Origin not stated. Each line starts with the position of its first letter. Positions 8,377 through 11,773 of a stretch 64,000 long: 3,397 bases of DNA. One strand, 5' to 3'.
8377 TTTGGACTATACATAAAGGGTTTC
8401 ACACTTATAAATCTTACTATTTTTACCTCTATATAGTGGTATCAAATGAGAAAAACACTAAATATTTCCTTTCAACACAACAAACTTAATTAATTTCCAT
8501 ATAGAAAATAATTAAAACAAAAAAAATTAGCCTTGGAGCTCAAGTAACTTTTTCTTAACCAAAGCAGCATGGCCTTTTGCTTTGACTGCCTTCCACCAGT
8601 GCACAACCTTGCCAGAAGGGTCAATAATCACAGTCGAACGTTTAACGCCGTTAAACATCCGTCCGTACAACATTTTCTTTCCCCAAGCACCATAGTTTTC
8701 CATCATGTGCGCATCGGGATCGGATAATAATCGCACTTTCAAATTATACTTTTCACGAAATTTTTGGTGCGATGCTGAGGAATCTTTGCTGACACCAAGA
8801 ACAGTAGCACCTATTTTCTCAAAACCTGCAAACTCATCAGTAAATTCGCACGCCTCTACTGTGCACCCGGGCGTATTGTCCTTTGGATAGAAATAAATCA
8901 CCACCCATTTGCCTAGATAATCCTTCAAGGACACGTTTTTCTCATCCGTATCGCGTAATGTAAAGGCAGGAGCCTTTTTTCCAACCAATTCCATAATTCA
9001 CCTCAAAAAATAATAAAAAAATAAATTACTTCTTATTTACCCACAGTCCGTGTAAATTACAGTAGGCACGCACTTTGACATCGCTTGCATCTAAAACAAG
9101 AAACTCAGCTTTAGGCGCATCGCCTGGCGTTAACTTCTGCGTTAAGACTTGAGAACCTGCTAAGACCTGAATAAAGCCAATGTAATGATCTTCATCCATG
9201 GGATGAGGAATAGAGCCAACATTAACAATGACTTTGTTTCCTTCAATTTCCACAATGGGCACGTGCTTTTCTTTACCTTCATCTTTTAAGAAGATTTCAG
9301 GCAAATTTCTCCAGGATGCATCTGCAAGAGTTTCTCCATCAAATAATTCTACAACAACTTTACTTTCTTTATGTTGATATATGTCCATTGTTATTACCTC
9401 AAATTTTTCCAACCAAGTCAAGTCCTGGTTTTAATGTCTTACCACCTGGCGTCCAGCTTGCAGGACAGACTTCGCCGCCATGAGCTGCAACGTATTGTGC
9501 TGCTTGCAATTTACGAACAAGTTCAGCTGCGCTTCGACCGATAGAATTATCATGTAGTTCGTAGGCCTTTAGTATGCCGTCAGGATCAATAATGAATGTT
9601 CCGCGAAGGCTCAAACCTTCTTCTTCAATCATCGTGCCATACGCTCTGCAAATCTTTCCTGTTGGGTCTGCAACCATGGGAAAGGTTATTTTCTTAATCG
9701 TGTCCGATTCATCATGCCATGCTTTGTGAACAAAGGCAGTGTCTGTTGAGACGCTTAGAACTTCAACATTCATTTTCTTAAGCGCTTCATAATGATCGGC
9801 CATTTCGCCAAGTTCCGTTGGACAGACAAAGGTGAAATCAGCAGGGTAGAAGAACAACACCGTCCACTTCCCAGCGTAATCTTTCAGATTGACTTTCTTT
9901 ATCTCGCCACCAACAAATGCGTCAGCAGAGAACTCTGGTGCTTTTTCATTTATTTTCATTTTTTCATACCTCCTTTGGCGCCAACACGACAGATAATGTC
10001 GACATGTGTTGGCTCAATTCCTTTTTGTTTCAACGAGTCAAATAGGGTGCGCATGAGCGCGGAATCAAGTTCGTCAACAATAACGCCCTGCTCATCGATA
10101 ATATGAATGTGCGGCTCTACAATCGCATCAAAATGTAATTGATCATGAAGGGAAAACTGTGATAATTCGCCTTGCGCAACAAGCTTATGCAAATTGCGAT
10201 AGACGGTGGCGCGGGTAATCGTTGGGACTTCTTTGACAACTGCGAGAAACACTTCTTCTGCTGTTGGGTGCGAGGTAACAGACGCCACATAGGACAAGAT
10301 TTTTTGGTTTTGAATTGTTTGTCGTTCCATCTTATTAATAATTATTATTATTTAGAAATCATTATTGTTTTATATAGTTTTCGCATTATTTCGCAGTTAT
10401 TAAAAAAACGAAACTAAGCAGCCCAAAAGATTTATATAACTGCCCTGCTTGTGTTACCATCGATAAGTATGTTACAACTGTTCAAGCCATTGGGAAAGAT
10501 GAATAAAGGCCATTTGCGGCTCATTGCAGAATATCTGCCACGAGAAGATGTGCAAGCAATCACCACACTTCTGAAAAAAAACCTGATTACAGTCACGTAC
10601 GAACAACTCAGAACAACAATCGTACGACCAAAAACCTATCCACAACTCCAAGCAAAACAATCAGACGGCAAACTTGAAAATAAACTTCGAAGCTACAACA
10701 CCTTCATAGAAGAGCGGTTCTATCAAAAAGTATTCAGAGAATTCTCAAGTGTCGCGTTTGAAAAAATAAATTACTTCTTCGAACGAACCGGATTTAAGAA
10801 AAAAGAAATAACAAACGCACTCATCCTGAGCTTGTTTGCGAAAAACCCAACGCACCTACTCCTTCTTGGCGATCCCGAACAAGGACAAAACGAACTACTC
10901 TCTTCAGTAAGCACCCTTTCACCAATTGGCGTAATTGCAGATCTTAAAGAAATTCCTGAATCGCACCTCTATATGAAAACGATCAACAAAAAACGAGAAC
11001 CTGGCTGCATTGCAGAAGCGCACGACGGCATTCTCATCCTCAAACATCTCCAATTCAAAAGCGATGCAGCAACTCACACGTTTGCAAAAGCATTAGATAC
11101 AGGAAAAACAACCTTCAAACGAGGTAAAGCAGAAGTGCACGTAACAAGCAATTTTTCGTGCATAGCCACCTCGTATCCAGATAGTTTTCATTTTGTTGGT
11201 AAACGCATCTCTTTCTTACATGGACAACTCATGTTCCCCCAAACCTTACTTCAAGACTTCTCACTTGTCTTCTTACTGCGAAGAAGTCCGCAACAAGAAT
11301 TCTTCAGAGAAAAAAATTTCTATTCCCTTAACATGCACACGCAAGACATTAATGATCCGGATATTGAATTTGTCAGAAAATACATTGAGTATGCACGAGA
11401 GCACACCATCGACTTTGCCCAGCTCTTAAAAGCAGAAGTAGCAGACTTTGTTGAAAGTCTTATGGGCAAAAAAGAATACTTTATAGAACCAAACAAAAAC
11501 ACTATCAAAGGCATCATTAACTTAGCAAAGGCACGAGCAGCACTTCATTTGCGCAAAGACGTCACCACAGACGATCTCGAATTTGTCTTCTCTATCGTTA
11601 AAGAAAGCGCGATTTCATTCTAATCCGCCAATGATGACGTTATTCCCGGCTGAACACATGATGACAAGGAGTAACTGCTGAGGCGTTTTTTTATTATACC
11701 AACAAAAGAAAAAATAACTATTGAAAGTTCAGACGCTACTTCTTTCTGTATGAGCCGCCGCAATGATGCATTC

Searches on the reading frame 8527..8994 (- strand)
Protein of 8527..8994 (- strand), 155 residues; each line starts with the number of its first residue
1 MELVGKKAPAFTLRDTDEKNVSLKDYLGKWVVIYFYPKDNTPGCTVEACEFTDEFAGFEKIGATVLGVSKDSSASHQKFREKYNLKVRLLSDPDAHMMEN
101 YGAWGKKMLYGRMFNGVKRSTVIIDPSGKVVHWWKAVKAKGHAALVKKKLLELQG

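Call 69: search_protein_families(library=pfam, proteins=[window:8527-8994:-], max_evalue=0.01)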
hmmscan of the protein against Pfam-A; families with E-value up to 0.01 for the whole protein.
window:8527-8994:- (155 aa): 2 families
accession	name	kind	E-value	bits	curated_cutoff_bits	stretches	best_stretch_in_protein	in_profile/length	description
PF00578.27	AhpC-TSA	-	9.4e-42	142.3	26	1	4-132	1-123/124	AhpC/TSA family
PF08534.16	Redoxin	-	6e-22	78.5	26.6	1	4-132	2-130/148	Redoxin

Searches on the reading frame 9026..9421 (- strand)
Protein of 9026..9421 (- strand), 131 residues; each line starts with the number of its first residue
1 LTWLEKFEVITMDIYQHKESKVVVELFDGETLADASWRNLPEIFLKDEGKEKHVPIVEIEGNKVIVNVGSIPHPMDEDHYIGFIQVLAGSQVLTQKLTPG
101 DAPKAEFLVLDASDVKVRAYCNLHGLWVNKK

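Call 69: search_protein_families(library=pfam, proteins=[window:9026-9421:-], max_evalue=0.01)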
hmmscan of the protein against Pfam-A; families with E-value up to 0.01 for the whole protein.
window:9026-9421:- (131 aa): 1 family
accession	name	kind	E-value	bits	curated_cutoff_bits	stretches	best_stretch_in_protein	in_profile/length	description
PF01880.24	Desulfoferrodox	-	7.8e-18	65.3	22.2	1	47-129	3-97/98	Desulfoferrodoxin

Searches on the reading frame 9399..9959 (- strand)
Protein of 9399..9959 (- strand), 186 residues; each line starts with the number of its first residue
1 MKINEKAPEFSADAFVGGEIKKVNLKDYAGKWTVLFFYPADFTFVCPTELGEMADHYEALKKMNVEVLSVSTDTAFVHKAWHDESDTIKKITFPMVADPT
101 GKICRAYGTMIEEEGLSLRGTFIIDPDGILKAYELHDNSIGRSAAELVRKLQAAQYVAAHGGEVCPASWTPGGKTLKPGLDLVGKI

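Call 69: search_protein_families(library=pfam, proteins=[window:9399-9959:-], max_evalue=0.01)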
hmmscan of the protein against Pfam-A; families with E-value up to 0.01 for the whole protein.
window:9399-9959:- (186 aa): 4 families
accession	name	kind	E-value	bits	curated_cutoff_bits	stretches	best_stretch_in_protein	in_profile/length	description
PF00578.27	AhpC-TSA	-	3e-43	147.1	26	1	3-132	1-123/124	AhpC/TSA family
PF08534.16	Redoxin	-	6.5e-21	75.1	26.6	1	4-141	3-139/148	Redoxin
PF10417.14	1-cysPrx_C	-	3.6e-06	27.3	21.1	1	153-177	1-28/41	C-terminal domain of 1-Cys peroxiredoxin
PF02630.20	SCO1-SenC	-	2.4e-05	24.7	22.8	1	21-73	12-66/134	SCO1/SenC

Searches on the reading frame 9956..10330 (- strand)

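Call 69: search_protein_families(library=pfam, proteins=[window:9956-10330:-], max_evalue=0.01)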
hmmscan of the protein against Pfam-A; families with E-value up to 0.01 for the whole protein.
window:9956-10330:- (124 aa): 1 family
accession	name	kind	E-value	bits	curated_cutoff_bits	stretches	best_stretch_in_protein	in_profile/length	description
PF01475.25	FUR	-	1.1e-14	55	23.1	1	3-112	5-118/121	Ferric uptake regulator family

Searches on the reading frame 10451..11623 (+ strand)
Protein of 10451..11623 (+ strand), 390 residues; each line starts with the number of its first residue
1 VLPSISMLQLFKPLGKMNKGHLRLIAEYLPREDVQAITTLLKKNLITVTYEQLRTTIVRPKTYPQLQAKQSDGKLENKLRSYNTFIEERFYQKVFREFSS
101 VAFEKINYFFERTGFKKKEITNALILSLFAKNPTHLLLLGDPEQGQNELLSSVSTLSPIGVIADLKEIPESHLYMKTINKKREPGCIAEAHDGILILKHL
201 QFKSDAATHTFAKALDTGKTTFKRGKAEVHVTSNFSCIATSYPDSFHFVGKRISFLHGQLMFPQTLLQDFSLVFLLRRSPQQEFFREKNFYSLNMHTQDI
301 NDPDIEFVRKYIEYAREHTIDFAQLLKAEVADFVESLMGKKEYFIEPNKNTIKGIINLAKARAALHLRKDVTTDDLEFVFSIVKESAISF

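Call 69: search_protein_families(library=pfam, proteins=[window:10451-11623:+], max_evalue=0.01)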
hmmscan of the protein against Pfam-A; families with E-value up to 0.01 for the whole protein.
window:10451-11623:+ (390 aa): 4 families
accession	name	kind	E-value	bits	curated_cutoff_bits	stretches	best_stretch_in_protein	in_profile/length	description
PF00493.29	MCM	-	1.9e-08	34.2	23.3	1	133-283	57-211/224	MCM P-loop domain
PF17855.7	MCM_lid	-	3.7e-05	24.5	27.4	1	306-386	1-86/87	MCM AAA-lid domain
PF01078.27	Mg_chelatase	-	0.00082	19.3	20.3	1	181-243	96-158/207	Magnesium chelatase, subunit ChlI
PF17863.7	AAA_lid_2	-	0.0057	16.8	22.7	0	355-382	21-48/74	AAA lid domain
